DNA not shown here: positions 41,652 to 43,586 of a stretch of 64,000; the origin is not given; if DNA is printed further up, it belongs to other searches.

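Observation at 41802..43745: Cobalamin riboswitch controlling an OprB-family porin, inserted antisense between corC and lnt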

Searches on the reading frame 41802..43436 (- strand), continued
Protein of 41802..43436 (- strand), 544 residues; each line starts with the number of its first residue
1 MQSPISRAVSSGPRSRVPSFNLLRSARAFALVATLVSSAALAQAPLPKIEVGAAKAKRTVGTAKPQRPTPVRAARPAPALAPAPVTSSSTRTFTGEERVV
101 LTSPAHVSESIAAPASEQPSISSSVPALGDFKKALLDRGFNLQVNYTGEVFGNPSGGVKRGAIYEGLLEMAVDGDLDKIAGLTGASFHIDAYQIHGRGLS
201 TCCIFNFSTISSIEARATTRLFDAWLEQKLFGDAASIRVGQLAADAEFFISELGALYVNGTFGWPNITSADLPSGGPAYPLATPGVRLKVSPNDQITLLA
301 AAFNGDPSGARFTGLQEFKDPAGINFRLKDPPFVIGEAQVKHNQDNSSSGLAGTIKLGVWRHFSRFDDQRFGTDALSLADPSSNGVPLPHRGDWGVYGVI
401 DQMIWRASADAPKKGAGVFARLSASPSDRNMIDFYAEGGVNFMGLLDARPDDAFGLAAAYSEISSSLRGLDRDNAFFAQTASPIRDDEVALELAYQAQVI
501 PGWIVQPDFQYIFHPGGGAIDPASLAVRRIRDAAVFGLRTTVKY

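Call 88: find_homologous_proteins(query=L155:1296-2834:+)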
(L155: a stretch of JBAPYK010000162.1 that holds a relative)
Query L155:1296-2834:+ (513 aa): 3409 proteins with E <= 0.001 among 8000 candidates; the best 120 are listed.
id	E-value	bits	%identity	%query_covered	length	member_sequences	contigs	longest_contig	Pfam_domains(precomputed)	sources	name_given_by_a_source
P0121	0.0e+0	1166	98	100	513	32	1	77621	PF04966.19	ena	-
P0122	0.0e+0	1044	88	100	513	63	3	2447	PF04966.19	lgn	-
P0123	0.0e+0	1032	89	98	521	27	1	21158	PF04966.19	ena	-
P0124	1.5e-269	913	77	100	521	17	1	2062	PF04966.19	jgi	jgi:porin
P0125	4.3e-204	697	67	90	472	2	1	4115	PF04966.19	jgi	jgi:porin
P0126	1.0e-198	680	78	73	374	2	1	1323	PF04966.19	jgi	jgi:porin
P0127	5.3e-193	661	62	95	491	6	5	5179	PF04966.19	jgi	jgi:porin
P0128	2.2e-191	656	62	95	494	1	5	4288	PF04966.19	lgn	-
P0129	5.5e-177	608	59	90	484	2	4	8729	PF04966.19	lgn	-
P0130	2.4e-174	599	60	93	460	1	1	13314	PF04966.19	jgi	jgi:porin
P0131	1.8e-168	580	57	88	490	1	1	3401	PF04966.19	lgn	-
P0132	5.8e-167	575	58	93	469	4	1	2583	PF04966.19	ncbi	-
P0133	6.1e-166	572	59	86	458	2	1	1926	PF04966.19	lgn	-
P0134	3.1e-165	569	56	93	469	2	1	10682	PF04966.19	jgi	jgi:porin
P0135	5.0e-165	568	61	86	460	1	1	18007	PF04966.19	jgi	-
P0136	1.2e-162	561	59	86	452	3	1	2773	PF04966.19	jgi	jgi:porin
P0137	5.1e-159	549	56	89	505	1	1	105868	PF04966.19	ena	-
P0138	1.5e-158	547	63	77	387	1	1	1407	PF04966.19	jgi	jgi:porin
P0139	5.3e-156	539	54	95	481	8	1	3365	PF04966.19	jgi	-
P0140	2.5e-155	537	52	98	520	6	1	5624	PF04966.19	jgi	jgi:porin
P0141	1.2e-152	528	52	92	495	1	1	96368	PF04966.19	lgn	-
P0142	8.6e-152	525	54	93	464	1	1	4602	PF04966.19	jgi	jgi:porin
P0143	1.9e-150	520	56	86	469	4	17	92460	PF04966.19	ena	-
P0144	1.2e-149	518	56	86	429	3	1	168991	PF04966.19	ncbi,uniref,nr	ncbi:carbohydrate porin [Bradyrhizobium sp.]|uniref:carbohydrate porin n=1 Tax=Bradyrhizobium sp. Ta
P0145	2.0e-149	517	52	89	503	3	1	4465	PF04966.19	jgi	jgi:porin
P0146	2.5e-149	517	53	95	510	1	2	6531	PF04966.19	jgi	jgi:porin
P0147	4.5e-149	516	54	86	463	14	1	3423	PF04966.19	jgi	jgi:porin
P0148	1.0e-148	515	53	93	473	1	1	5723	PF04966.19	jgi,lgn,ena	jgi:porin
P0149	3.9e-148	513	56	86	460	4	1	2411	PF04966.19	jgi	-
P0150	6.3e-148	512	53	83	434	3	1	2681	PF04966.19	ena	-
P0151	2.1e-147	510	53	95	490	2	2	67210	PF04966.19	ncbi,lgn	-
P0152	4.1e-147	509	53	86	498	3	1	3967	PF04966.19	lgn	-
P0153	3.5e-146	506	52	93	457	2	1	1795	PF04966.19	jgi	jgi:porin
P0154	8.4e-146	505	53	88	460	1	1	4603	PF04966.19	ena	-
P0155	1.3e-145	504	52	88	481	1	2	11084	PF04966.19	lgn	-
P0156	5.5e-145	502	52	94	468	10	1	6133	PF04966.19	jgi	jgi:porin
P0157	1.6e-144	501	52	90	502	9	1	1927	PF04966.19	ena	-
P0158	3.8e-144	500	48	93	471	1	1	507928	PF04966.19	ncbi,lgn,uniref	ncbi:carbohydrate porin [Microvirga sp. 2MCAF38]|uniref:carbohydrate porin n=1 Tax=Microvirga sp. 2M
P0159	4.4e-144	499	52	92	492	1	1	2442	PF04966.19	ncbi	-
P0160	1.1e-143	498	54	84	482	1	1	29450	PF04966.19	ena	-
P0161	3.7e-143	496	51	96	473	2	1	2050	PF04966.19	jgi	jgi:porin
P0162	4.3e-143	496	53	93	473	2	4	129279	PF04966.19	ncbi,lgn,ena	-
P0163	4.5e-143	496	51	92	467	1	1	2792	PF04966.19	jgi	jgi:porin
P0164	7.6e-143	495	52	88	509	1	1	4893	PF04966.19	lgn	-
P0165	9.3e-143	495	54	86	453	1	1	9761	PF04966.19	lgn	-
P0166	9.5e-143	495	54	86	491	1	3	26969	PF04966.19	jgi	jgi:porin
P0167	1.0e-142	495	52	92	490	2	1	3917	PF04966.19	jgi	jgi:porin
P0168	1.0e-142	495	53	85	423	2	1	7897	PF04966.19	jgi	jgi:porin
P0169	1.6e-142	494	53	94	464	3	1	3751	PF04966.19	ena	-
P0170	1.6e-142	494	53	93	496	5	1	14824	PF04966.19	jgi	jgi:porin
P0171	1.1e-141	492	52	95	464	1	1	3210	PF04966.19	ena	-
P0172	2.0e-141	491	50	93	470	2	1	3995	PF04966.19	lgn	-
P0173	2.2e-141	491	52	87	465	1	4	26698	PF04966.19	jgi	jgi:porin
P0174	2.2e-141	490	51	87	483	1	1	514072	PF04966.19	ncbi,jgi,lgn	ncbi:MAG TPA: carbohydrate porin [Beijerinckiaceae bacterium]|jgi:porin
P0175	2.3e-141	490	54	86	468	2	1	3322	PF04966.19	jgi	jgi:porin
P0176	2.3e-141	490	54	86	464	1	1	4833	PF04966.19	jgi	jgi:porin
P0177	2.5e-141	490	50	94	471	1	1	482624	PF04966.19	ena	-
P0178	2.7e-141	490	54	88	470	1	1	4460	PF04966.19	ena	-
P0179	2.9e-141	490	50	92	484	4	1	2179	PF04966.19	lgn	-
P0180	4.0e-141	490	54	86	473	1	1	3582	PF04966.19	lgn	-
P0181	1.2e-140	488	52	88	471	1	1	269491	PF04966.19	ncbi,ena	-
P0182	2.1e-140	487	51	93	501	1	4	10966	PF04966.19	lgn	-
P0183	3.4e-140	487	55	84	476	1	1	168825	PF04966.19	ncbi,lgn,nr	ncbi:MAG: Carbohydrate-selective porin OprB [Hyphomicrobiales bacterium]|nr:Carbohydrate-selective p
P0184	7.2e-140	485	52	94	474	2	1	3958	PF04966.19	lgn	-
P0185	7.6e-140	485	51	93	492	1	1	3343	PF04966.19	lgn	-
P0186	1.0e-139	485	51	88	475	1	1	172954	PF04966.19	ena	-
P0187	1.4e-139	485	50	84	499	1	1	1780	PF04966.19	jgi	-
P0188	2.1e-139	484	50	93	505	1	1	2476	PF04966.19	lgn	-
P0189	2.4e-139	484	52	93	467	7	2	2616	PF04966.19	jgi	jgi:porin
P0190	2.4e-139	484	53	86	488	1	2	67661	PF04966.19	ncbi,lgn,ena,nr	ncbi:MAG: carbohydrate porin [Methylobacteriaceae bacterium]|nr:carbohydrate porin [Rhodoblastus sp.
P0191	2.4e-139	484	55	86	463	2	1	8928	PF04966.19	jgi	jgi:porin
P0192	3.0e-139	483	53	89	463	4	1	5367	PF04966.19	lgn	-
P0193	4.3e-139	483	51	90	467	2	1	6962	PF04966.19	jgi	jgi:porin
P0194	6.1e-139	482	50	94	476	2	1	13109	PF04966.19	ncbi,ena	-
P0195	6.6e-139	482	50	95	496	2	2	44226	PF04966.19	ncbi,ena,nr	ncbi:MAG TPA: carbohydrate porin [Rhodoblastus sp.]|nr:carbohydrate porin [Rhodoblastus sp.]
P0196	9.7e-139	482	50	93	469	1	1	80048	PF04966.19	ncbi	-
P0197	1.5e-138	481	50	95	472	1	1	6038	PF04966.19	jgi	jgi:porin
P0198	1.7e-138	481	51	83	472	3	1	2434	PF04966.19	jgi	jgi:porin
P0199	2.0e-138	481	55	83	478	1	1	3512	PF04966.19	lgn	-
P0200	2.8e-138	480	51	95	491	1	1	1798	PF04966.19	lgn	-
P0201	4.2e-138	480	53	87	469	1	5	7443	PF04966.19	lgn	-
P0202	5.0e-138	479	52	89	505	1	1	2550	PF04966.19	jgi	jgi:porin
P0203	5.4e-138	479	51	93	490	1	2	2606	PF04966.19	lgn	-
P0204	5.9e-138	479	50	88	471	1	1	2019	PF04966.19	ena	-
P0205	6.1e-138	479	52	88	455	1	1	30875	PF04966.19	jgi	jgi:porin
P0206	7.9e-138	479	55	86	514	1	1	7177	PF04966.19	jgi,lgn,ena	-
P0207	1.4e-137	478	51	86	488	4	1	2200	PF04966.19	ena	-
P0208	1.7e-137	478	49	93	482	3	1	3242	PF04966.19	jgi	jgi:porin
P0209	1.7e-137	478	51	87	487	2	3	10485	PF04966.19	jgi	jgi:porin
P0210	1.8e-137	478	51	88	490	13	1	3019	PF04966.19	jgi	jgi:porin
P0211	3.1e-137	477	51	94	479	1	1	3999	PF04966.19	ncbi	-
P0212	3.6e-137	477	49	89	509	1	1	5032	PF04966.19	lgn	-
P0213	4.3e-137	476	53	93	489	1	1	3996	PF04966.19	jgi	jgi:porin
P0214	6.7e-137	476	51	86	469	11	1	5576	PF04966.19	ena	-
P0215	7.6e-137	476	51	94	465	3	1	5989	PF04966.19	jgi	-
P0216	8.6e-137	475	53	84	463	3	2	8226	PF04966.19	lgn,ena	-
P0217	1.2e-136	475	52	86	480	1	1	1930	PF04966.19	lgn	-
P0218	1.3e-136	475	51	86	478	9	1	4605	PF04966.19,PF07642.18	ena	-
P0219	1.4e-136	475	50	91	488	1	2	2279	PF04966.19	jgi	jgi:porin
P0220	1.4e-136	475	51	86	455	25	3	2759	PF04966.19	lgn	-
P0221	1.5e-136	475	50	93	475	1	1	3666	PF04966.19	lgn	-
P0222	2.5e-136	474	50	93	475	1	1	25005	PF04966.19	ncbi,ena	-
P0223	5.8e-136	473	50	93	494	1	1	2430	PF04966.19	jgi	jgi:porin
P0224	6.3e-136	472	52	88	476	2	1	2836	PF04966.19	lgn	-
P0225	7.6e-136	472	51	92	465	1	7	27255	PF04966.19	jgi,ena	-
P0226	8.4e-136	472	50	93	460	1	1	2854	PF04966.19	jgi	jgi:porin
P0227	8.7e-136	472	51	89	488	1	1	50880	PF04966.19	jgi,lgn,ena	jgi:porin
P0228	1.1e-135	472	53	81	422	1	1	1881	PF04966.19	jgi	jgi:porin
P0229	1.4e-135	471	53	86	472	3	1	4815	PF04966.19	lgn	-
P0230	1.4e-135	471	53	92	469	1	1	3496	PF04966.19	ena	-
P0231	1.5e-135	471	52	91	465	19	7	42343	PF04966.19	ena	-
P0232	2.4e-135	471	50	81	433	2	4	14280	PF04966.19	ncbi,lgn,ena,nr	ncbi:MAG: carbohydrate porin [Betaproteobacteria bacterium]|nr:carbohydrate porin [Betaproteobacteri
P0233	2.4e-135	471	50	87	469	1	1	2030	PF04966.19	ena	-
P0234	2.6e-135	470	52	91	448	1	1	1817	PF04966.19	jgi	jgi:porin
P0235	2.7e-135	470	52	86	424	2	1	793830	PF04966.19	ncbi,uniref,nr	ncbi:carbohydrate porin [Microvirga sp. c23x22]|uniref:Carbohydrate porin n=1 Tax=Microvirga terrico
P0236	3.7e-135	470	49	95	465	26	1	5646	PF04966.19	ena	-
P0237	4.7e-135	470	49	93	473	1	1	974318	PF04966.19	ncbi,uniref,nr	ncbi:carbohydrate porin [Microvirga alba]|uniref:Carbohydrate porin n=1 Tax=Microvirga alba TaxID=27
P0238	5.0e-135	470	53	84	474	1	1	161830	PF04966.19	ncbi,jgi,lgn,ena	jgi:porin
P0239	5.0e-135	470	52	84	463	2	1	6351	PF04966.19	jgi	jgi:porin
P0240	5.3e-135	469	49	92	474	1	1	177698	PF04966.19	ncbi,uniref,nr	ncbi:carbohydrate porin [Salinarimonas soli]|uniref:Carbohydrate porin n=1 Tax=Salinarimonas soli Ta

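Call 89: find_encoding_contigs(protein=P0121, flank=10000, max_places=3)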
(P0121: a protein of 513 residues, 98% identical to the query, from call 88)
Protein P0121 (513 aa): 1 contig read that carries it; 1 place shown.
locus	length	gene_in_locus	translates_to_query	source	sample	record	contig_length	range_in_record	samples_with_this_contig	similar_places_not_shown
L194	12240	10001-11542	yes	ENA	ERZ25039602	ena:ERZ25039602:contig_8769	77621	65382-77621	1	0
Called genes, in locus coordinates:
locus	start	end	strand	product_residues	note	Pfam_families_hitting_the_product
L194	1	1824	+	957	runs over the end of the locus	PF00133:tRNA-synt_1, PF09334:tRNA-synt_1g (weak), PF13603:tRNA-synt_1_2, PF09334:tRNA-synt_1g, PF08264:Anticodon_1, PF10458:Val_tRNA-synt_C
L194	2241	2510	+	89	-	-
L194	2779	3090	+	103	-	PF03937:Sdh5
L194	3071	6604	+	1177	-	PF17757:UvrB_inter, PF21132:MFD_D3 (faint), PF02559:CarD_TRCF_RID, PF04851:ResIII, PF00270:DEAD, PF00271:Helicase_C, PF03461:TRCF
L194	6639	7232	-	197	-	PF14235:DUF4337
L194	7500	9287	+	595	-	-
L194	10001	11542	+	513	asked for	PF04966:OprB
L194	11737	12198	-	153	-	-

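Call 90: find_encoding_contigs(protein=P0123, flank=10000, max_places=3)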
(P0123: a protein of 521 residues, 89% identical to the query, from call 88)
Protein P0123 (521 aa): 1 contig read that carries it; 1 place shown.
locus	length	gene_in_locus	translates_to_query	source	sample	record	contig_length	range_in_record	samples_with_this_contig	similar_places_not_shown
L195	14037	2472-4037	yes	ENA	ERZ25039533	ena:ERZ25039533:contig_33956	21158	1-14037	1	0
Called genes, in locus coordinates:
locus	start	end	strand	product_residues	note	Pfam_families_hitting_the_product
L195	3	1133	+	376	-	?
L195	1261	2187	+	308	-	PF12760:Zn_ribbon_IS1595, PF12762:DDE_Tnp_IS1595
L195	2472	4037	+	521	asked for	PF04966:OprB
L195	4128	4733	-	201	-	-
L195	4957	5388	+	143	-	PF01797:Y1_Tnp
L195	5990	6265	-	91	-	-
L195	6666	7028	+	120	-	PF01797:Y1_Tnp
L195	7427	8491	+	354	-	PF13565:HTH_32 (faint), PF13384:HTH_23, PF13518:HTH_28, PF13551:HTH_29, PF13592:HTH_33, PF13358:DDE_3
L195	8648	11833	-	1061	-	PF00580:UvrD-helicase, PF13245:AAA_19, PF13604:AAA_30 (faint), PF00580:UvrD-helicase, PF13361:UvrD_C, PF13538:UvrD_C_2 (faint)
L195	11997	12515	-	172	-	PF13279:4HBT_2, PF03061:4HBT (weak)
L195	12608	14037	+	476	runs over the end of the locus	PF01565:FAD_binding_4, PF02913:FAD-oxidase_C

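Call 91: find_encoding_contigs(protein=P0125, flank=6000, max_places=3)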
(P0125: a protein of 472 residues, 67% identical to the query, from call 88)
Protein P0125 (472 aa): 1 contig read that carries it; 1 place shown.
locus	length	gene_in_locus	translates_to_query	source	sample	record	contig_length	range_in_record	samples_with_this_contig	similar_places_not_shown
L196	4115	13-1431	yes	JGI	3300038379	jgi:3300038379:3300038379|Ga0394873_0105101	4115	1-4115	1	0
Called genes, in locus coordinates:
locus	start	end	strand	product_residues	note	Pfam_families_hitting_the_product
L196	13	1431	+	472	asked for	PF04966:OprB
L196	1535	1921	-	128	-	-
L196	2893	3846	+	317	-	-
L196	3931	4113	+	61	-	?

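Call 92: find_encoding_contigs(protein=P0130, flank=8000, max_places=3)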
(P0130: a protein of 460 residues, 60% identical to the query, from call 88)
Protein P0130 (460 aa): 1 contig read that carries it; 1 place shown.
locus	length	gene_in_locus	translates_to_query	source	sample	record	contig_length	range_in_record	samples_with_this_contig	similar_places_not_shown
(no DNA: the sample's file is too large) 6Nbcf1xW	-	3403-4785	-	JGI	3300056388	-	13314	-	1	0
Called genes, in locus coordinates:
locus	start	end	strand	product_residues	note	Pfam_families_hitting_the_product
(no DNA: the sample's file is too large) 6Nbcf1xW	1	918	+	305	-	?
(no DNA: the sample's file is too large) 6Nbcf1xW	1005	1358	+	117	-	PF01219:DAGK_prokar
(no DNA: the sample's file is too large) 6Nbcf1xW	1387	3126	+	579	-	PF00795:CN_hydrolase, PF02540:NAD_synthase, PF06508:QueC (weak)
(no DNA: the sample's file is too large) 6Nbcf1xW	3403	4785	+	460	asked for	PF04966:OprB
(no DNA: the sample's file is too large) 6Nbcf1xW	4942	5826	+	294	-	PF00990:GGDEF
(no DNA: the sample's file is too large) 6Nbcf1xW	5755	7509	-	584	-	PF00672:HAMP (weak), PF00015:MCPsignal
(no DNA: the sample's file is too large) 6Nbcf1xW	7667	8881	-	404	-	PF11064:DUF2865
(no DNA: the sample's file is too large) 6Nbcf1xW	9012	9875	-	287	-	PF00892:EamA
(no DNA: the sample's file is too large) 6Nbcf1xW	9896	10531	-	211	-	PF02798:GST_N, PF13417:GST_N_3, PF13409:GST_N_2, PF13410:GST_C_2 (weak)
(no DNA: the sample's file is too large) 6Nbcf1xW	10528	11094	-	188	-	PF22381:Staph_reg_Sar_Rot (weak), PF12802:MarR_2, PF01047:MarR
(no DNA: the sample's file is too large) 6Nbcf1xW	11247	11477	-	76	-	-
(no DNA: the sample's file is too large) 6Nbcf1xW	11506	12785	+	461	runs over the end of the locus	PF20510:HgmA_N, PF04209:HgmA_C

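Call 93: find_encoding_contigs(protein=P0127, flank=6000, max_places=5)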
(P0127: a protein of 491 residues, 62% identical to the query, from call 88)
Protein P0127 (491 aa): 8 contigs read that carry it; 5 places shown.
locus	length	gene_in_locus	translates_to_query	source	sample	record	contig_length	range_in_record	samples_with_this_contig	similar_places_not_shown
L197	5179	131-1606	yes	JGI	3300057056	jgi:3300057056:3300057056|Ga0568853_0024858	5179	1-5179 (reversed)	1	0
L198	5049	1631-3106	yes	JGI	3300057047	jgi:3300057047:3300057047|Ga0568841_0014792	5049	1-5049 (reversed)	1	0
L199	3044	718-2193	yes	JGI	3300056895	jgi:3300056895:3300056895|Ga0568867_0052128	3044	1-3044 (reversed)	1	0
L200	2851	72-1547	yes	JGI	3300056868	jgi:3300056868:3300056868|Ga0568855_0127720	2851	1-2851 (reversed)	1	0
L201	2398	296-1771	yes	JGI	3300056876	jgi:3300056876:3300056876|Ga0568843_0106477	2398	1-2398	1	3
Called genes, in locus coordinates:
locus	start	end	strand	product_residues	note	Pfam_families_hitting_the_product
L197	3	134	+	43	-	?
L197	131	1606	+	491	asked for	PF04966:OprB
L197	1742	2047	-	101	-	PF04800:NDUS4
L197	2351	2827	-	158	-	PF02643:DUF192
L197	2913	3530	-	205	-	PF00313:CSD, PF08206:OB_RNB (faint), PF00313:CSD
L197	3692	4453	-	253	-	PF02146:SIR2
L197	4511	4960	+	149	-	PF00903:Glyoxalase, PF13669:Glyoxalase_4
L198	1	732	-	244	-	?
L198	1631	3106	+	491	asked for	PF04966:OprB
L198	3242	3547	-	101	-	PF04800:NDUS4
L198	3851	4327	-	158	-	PF02643:DUF192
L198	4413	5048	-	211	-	?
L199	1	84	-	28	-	?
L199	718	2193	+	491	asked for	PF04966:OprB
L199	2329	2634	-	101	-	PF04800:NDUS4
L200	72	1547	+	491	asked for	PF04966:OprB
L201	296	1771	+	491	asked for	PF04966:OprB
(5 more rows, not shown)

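Call 96: search_protein_families(library=pfam, proteins=[L196:2893-3846:+, L196:1535-1921:-, L194:7500-9287:+, L194:11737-12198:-, L195:4128-4733:-, L198:1-732:-], max_evalue=0.01)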
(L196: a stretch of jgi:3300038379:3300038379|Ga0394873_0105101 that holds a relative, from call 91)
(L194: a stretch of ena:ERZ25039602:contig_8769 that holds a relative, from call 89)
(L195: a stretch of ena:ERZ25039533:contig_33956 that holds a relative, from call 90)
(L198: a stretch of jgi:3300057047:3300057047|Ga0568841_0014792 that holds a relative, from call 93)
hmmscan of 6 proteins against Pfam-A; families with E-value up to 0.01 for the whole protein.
L196:2893-3846:+ (317 aa): 1 family
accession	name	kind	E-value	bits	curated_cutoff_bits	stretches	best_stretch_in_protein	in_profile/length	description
PF13557.12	Phenol_MetA_deg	-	3e-05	24.6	22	1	199-286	137-228/242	Putative MetA-pathway of phenol degradation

L196:1535-1921:- (128 aa): 0 families

L194:7500-9287:+ (595 aa): 1 family
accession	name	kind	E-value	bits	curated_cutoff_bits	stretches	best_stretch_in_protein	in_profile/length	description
PF07732.21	Cu-oxidase_3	-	0.0002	21.8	21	0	138-179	80-117/119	Multicopper oxidase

L194:11737-12198:- (153 aa): 0 families

L195:4128-4733:- (201 aa): 0 families

L198:1-732:- (244 aa): 1 family
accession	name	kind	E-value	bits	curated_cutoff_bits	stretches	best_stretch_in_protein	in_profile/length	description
PF01297.22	ZnuA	-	7e-75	252.3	29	1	29-244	1-206/263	Zinc-uptake complex component A periplasmic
